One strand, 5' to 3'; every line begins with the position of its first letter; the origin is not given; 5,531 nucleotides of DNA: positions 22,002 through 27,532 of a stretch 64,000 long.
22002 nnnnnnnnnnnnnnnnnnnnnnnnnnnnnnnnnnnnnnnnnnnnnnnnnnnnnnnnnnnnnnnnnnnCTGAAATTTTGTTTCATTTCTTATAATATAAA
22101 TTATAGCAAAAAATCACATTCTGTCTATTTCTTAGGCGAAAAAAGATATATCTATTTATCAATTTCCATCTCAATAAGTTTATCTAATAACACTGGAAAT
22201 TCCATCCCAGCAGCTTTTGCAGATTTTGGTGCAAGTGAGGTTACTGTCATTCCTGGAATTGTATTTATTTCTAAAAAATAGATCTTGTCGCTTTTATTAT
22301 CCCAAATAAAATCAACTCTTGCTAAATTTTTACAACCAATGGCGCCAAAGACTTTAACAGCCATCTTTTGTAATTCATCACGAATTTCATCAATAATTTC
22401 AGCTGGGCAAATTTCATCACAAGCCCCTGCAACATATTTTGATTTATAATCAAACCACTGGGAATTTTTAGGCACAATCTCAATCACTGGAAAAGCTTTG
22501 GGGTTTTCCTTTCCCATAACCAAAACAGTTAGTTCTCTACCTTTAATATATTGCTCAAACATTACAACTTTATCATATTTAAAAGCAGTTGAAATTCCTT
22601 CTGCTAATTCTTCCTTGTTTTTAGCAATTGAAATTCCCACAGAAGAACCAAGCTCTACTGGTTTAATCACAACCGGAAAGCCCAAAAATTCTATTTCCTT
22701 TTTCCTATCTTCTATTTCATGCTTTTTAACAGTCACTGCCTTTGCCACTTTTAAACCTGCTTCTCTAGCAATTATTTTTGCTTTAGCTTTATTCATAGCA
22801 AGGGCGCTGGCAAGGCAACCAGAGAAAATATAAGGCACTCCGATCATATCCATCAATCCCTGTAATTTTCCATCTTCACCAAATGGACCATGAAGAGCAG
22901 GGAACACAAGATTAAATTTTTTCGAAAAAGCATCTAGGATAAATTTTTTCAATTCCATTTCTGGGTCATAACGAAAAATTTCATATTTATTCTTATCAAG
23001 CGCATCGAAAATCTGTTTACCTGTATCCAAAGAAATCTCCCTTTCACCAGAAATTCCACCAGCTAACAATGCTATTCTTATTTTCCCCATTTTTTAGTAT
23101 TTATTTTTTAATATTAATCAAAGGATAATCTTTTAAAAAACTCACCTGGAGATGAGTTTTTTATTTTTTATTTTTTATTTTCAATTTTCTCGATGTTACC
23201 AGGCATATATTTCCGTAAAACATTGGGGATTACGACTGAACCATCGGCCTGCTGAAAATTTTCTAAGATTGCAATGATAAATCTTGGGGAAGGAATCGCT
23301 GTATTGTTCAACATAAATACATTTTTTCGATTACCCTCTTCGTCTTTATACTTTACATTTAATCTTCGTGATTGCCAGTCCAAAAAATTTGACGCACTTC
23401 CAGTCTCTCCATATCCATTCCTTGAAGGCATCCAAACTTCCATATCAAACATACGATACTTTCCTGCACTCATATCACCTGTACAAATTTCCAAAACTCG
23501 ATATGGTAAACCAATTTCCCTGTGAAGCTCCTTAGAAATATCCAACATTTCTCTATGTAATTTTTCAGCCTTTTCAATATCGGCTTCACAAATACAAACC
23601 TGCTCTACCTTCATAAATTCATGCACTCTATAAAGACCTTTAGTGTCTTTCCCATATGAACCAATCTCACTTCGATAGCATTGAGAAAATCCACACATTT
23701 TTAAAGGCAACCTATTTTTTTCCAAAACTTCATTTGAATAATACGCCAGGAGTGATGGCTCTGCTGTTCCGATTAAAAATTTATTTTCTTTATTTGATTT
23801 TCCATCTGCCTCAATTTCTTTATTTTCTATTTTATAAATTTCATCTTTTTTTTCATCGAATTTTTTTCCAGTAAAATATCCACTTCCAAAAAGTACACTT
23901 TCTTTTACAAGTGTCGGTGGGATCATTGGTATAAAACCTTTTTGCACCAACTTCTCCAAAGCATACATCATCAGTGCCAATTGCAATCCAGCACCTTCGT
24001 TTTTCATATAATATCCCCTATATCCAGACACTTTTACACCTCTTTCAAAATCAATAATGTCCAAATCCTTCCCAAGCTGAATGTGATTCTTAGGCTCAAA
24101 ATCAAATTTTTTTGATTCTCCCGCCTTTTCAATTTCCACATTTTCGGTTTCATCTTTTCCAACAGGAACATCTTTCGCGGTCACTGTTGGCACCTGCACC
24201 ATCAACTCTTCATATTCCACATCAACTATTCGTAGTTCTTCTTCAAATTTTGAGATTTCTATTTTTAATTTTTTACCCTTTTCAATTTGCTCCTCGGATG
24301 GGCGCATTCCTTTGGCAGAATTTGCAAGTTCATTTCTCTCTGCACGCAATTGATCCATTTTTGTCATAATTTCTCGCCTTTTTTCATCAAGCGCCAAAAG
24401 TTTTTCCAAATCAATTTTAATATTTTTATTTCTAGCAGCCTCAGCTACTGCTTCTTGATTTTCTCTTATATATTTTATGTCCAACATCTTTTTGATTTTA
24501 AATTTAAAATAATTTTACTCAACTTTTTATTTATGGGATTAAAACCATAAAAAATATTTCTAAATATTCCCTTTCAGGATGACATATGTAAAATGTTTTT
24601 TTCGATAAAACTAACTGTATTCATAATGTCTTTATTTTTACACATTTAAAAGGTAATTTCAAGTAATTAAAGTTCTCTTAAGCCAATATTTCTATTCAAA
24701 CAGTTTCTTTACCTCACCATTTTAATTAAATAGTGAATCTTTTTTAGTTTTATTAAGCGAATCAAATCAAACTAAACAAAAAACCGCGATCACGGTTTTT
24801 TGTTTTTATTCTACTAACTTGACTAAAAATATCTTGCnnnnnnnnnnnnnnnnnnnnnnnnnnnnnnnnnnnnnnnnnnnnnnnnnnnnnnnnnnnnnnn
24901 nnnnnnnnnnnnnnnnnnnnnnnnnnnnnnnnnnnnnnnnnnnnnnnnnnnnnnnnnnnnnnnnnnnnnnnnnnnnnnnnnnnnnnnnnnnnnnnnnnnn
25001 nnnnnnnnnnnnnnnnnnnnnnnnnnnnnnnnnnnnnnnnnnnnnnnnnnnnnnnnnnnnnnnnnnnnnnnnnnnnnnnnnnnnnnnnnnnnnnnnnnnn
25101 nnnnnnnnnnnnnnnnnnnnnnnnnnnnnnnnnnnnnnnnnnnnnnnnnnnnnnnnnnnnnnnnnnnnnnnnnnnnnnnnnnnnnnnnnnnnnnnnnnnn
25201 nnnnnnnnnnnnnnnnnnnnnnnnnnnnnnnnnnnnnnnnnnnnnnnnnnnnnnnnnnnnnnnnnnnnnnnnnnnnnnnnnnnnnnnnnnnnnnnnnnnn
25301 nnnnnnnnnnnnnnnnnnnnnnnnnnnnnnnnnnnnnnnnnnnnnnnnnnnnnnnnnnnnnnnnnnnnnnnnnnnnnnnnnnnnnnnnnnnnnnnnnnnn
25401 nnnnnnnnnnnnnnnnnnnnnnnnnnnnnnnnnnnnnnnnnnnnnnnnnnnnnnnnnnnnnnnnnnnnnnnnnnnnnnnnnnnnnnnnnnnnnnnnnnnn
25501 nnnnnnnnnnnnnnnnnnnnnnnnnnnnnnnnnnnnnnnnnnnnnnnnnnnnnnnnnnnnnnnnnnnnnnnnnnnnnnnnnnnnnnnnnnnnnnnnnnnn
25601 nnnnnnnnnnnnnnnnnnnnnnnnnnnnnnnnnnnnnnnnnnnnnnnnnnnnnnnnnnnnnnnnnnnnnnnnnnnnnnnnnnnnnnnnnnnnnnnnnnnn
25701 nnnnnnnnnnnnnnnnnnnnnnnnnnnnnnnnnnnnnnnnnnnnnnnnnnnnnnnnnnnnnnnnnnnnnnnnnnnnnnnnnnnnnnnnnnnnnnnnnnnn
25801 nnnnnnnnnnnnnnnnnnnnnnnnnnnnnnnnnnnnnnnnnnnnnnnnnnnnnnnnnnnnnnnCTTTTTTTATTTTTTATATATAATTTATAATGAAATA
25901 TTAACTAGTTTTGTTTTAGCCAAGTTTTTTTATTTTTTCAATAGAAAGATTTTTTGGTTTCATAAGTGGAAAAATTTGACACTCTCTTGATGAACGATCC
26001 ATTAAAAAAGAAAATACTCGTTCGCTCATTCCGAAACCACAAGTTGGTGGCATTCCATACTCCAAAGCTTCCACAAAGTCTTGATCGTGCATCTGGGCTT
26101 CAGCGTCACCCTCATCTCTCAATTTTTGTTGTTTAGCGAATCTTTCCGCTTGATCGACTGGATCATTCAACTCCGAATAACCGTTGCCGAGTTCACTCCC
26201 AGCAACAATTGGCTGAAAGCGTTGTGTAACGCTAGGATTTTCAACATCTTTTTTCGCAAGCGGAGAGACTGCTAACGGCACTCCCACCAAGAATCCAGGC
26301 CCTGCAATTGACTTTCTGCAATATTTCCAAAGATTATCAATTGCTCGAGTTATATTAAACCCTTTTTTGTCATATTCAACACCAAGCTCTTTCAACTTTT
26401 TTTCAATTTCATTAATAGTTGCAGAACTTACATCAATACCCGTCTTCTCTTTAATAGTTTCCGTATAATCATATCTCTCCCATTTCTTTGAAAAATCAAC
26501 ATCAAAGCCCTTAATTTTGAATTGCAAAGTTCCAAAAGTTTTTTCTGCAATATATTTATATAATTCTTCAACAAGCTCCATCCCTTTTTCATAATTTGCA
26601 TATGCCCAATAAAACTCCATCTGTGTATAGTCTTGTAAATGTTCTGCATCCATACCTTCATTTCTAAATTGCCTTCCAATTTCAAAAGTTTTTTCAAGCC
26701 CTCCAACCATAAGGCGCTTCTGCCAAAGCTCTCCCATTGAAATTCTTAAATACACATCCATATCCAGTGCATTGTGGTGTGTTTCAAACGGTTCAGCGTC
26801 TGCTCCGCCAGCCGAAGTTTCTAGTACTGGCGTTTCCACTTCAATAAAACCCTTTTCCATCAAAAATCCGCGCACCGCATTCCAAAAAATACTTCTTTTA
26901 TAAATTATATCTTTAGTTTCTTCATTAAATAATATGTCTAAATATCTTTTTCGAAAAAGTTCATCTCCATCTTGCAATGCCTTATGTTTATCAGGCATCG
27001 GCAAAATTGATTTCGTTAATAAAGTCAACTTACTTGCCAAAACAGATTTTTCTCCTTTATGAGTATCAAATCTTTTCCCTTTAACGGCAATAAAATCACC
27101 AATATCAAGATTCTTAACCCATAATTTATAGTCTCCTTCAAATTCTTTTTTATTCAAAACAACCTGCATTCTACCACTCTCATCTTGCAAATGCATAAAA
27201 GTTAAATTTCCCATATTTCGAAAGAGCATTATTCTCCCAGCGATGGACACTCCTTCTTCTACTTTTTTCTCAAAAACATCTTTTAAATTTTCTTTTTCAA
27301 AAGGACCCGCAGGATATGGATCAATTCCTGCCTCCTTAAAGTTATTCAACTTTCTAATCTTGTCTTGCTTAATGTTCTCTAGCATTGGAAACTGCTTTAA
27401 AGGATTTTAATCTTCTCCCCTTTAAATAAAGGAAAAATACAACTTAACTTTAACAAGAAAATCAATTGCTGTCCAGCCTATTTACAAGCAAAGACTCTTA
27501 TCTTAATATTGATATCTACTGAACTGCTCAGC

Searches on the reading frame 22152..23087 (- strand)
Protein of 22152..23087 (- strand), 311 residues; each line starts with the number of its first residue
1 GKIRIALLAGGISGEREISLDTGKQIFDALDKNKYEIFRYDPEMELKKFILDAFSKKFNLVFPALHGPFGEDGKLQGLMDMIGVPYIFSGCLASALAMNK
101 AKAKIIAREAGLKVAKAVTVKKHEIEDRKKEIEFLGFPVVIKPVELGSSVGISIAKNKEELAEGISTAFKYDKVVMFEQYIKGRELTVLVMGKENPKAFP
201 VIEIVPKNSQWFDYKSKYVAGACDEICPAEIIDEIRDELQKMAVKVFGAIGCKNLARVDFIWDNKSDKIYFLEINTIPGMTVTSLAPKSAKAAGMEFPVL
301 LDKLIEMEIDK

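Call 47: search_protein_families(library=pfam, proteins=[window:22152-23087:-], max_evalue=0.00001)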
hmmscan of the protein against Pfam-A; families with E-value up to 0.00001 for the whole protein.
window:22152-23087:- (311 aa): 7 families
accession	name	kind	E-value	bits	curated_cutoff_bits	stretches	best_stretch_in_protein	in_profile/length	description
PF07478.18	Dala_Dala_lig_C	-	3.1e-59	200.3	24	1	107-306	2-204/204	D-ala D-ala ligase C-terminus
PF01820.27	Dala_Dala_lig_N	-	2e-21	77.2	34.6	2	53-87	85-119/121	D-ala D-ala ligase N-terminus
PF02786.22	CPSase_L_D2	-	2.7e-15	56.9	19.8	1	100-276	2-178/211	Carbamoyl-phosphate synthase L chain, ATP binding domain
PF08443.16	RimK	-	9.8e-09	35.5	21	1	99-284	3-173/188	RimK-like ATP-grasp domain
PF02655.19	ATP-grasp_3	-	2.4e-08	34.7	23.2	1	128-276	23-155/160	ATP-grasp domain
PF02222.28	ATP-grasp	-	6.9e-08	32.8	27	1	107-273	3-158/179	ATP-grasp domain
PF13535.11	ATP-grasp_4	-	4.7e-07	30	27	1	136-277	2-151/160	ATP-grasp domain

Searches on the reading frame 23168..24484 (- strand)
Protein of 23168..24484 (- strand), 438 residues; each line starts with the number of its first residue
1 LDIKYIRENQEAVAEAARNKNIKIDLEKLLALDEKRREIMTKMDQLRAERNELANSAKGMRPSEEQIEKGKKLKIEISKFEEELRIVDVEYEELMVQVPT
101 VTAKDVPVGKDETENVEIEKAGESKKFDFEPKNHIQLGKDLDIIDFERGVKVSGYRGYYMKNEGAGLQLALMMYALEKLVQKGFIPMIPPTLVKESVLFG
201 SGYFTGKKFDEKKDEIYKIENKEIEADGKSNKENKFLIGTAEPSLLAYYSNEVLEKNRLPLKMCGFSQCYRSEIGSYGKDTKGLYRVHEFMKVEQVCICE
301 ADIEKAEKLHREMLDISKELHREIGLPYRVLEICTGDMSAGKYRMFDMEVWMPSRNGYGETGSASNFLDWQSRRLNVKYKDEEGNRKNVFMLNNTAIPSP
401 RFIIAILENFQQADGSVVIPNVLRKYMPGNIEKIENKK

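Call 48: search_protein_families(library=pfam, proteins=[window:23168-24484:-], max_evalue=0.00001)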
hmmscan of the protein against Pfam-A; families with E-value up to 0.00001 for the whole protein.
window:23168-24484:- (438 aa): 2 families
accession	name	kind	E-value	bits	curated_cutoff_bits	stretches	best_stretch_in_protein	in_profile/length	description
PF00587.30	tRNA-synt_2b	-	7e-36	124.4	29.3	1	229-410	5-179/179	tRNA synthetase class II core domain (G, H, P, S and T)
PF02403.27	Seryl_tRNA_N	-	7.3e-18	65.2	28.2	1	1-99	2-105/108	Seryl-tRNA synthetase N-terminal domain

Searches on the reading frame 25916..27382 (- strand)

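Call 48: search_protein_families(library=pfam, proteins=[window:25916-27382:-], max_evalue=0.00001)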
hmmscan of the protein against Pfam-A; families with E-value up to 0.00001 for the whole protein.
window:25916-27382:- (488 aa): 3 families
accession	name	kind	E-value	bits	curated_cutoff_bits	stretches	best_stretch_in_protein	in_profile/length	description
PF00152.25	tRNA-synt_2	-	1.7e-68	231.4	25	1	141-474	4-307/308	tRNA synthetases class II (D, K and N)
PF01336.31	tRNA_anti-codon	-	6.8e-16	58.4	27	1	45-122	1-75/75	OB-fold nucleic acid binding domain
PF01409.25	tRNA-synt_2d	-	5.6e-06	26.4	19.8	0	206-289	77-163/246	tRNA synthetases class II core domain (F)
